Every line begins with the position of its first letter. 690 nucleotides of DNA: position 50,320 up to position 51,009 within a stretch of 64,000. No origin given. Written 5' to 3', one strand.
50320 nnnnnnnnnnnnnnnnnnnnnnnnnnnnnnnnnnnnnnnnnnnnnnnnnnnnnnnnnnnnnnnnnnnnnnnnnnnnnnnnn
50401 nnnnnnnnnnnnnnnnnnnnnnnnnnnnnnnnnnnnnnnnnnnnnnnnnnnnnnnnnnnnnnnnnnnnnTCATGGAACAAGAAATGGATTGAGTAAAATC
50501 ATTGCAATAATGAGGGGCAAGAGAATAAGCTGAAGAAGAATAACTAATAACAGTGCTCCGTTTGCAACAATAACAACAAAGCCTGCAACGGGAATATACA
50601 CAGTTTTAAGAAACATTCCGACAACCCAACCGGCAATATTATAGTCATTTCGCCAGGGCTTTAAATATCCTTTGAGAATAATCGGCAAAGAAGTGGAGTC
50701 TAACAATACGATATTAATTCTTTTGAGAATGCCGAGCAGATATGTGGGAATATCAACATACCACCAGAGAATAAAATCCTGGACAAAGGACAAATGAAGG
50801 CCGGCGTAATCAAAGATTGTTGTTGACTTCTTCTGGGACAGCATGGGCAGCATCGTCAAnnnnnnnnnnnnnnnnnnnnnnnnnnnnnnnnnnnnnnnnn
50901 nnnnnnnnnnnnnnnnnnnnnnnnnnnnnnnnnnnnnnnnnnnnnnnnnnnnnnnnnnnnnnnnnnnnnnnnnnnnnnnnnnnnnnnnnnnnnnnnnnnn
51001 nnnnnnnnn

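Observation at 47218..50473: Membrane-anchored Hsp100/Clp-type double-AAA ATPase with LemA, beside the minor pilins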

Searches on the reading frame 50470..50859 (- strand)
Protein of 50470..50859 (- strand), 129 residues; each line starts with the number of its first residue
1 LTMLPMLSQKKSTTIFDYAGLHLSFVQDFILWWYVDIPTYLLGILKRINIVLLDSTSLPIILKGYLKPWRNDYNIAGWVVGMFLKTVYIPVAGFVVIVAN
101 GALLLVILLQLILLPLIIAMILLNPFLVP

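Call 3: search_protein_families(library=pfam, proteins=[window:50470-50859:-], max_evalue=0.01)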
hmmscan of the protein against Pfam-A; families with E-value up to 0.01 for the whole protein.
window:50470-50859:- (129 aa): 0 families

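Call 4: search_protein_families(library=ncbifam, proteins=[window:50470-50859:-], max_evalue=0.01)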
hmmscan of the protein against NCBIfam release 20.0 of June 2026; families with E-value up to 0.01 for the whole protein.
window:50470-50859:- (129 aa): 0 families

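Call 38: search_protein_families(library=pfam, alignment_id=A4, max_evalue=1)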
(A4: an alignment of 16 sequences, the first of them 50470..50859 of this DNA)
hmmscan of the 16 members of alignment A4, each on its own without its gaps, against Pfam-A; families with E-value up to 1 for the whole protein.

A. member 1, window:50470-50859:- (129 aa): 0 families

B. families by the number of members that match (of 16 scanned): 2 families
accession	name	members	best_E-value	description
PF17241.8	Retrotran_gag_4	1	0.19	Ty5 Gag N-terminal region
PF03563.18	Bunya_G2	1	0.41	Bunyavirus glycoprotein G2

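Call 41: find_homologous_proteins(query=A4, max_evalue=0.001)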
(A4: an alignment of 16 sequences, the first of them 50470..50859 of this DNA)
Query A4 (16 sequences) (129 aa, profile of the alignment): 17 proteins with E <= 0.001 among 3521 candidates.
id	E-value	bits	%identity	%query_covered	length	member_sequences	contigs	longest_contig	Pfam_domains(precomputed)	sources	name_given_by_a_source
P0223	1.3e-39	153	26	78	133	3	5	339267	-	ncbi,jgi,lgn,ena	-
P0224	5.6e-39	150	26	74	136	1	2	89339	-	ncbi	-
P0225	1.3e-38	149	33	79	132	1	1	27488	-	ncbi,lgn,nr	ncbi:hypothetical protein JW887_05210 [Candidatus Dojkabacteria bacterium]|nr:hypothetical protein [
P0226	8.2e-38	147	26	78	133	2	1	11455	-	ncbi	-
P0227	8.6e-38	147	30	54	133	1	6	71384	-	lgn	-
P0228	7.4e-37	144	26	53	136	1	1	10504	-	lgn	-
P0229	8.6e-37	143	29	81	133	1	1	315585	-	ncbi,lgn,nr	ncbi:hypothetical protein HYV12_00335 [Candidatus Dojkabacteria bacterium]|nr:hypothetical protein [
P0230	1.1e-36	143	30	78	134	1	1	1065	-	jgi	jgi:hypothetical protein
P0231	7.6e-36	140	30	79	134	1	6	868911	-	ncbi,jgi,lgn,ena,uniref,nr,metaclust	ncbi:MAG: hypothetical protein UT34_C0001G0243 [candidate division WS6 bacterium GW2011_GWF2_39_15]|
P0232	9.3e-36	140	100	98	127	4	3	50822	-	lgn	-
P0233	8.5e-35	137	26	80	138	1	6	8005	-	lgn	-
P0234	2.2e-34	136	31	78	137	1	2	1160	-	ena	-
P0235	3.4e-34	135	87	95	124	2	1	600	-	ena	-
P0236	5.6e-34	134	27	98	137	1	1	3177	-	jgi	jgi:hypothetical protein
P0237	6.7e-34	134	35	83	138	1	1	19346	-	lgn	-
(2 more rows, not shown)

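Call 48: predict_structure(alignment_id=A5)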
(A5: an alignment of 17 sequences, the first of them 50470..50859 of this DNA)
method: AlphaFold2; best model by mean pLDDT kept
length: 129 residues; sequences in the alignment: 17
mean_pLDDT: 76.9   pTM: 0.54
mean pLDDT of the five models: 76.9, 76.2, 75.7, 75.7, 73.6
residues with pLDDT >= 90: 1; 70-90: 96; 50-70: 24; < 50: 8
segments of 3 or more residues with pLDDT < 50: 1-8
pLDDT, mean of each block of 10 residues (from residue 1): 46 72 87 86 80 64 69 78 83 83 87 88 77
secondary structure, 60 per line:
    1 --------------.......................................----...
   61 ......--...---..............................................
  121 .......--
elements in order: H15-53 H58-66 H75-127

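Call 73: find_homologous_proteins(query=A6, max_evalue=0.001)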
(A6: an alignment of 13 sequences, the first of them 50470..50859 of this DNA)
Query A6 (13 sequences) (129 aa, profile of the alignment): 165 proteins with E <= 0.001 among 8000 candidates; the best 120 are listed.
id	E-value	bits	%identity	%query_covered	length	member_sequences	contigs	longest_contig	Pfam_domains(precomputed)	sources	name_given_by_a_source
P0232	4.5e-30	122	100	98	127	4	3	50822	-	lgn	-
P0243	3.9e-28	116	31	53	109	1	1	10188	-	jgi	-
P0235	1.1e-27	114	87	95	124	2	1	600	-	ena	-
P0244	4.5e-27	112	-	-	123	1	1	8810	-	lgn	-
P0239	1.2e-24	104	56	96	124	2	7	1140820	-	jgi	jgi:hypothetical protein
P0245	2.8e-19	87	29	50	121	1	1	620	-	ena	-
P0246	2.8e-19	87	27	73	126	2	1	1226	-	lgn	-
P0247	8.5e-19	86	27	74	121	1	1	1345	-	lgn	-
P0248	2.5e-18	84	30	50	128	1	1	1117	-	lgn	-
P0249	3.4e-18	84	27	67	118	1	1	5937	-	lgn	-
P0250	4.7e-18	83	-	-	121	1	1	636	-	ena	-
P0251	5.2e-18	83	29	57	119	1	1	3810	-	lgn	-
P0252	8.0e-18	82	-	-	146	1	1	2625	-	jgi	jgi:hypothetical protein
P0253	9.8e-18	82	31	73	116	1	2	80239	-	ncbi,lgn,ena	-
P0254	1.1e-17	82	-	-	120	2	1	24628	-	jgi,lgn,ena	-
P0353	6.9e-14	70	23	78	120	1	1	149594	-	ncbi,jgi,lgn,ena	ncbi:MAG: hypothetical protein WCX97_00250 [Candidatus Magasanikbacteria bacterium]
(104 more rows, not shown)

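Call 74: find_encoding_contigs(protein=P0353, flank=5000, max_places=2)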
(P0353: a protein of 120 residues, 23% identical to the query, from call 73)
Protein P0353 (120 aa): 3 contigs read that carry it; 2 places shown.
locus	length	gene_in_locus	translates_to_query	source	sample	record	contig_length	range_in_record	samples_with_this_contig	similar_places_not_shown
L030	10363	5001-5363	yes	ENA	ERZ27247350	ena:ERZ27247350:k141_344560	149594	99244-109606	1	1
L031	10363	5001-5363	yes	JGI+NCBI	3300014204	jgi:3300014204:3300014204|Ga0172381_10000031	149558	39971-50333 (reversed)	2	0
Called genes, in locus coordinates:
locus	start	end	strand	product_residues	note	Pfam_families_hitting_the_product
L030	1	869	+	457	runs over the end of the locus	PF00155:Aminotran_1_2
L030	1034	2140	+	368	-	PF01098:FTSW_RODA_SPOVE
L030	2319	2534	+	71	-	-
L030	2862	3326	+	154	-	PF02381:MraZ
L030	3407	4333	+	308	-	PF01795:Methyltransf_5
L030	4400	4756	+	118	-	-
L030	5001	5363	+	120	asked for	-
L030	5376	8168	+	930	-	PF02861:Clp_N, PF00158:Sigma54_activat (faint), PF00004:AAA (weak), PF17871:AAA_lid_9 (weak), PF00004:AAA, PF07724:AAA_2, PF07728:AAA_5, PF10431:ClpB_D2-small, +1 more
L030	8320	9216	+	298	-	PF07719:TPR_2 (faint), PF13428:TPR_14 (faint), PF13432:TPR_16 (faint), PF17874:TPR_MalT (faint), PF00515:TPR_1 (faint), PF13176:TPR_7 (faint), PF14559:TPR_19 (weak), PF13424:TPR_12 (weak), +4 more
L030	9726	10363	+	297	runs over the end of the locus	PF13495:Phage_int_SAM_4 (weak), PF00589:Phage_integrase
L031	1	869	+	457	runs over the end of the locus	PF00155:Aminotran_1_2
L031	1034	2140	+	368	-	PF01098:FTSW_RODA_SPOVE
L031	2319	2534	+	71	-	-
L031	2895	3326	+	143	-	PF02381:MraZ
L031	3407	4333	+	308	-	PF01795:Methyltransf_5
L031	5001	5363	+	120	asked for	-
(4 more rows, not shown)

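Call 76: search_protein_families(library=padloc, proteins=[window:50470-50859:-], max_evalue=0.001)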
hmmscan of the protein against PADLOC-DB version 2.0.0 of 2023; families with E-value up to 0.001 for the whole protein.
window:50470-50859:- (129 aa): 0 families

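Call 80: search_solved_structures(query=A6, max_evalue=1)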
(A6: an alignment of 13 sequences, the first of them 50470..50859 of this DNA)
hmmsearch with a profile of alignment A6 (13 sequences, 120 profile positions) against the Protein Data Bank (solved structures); distinct sequences matched with E-value up to 1: 1.
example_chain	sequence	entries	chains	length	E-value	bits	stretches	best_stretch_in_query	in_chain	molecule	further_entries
6zu0_A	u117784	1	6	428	0.19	14.9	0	37-74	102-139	Citrate synthase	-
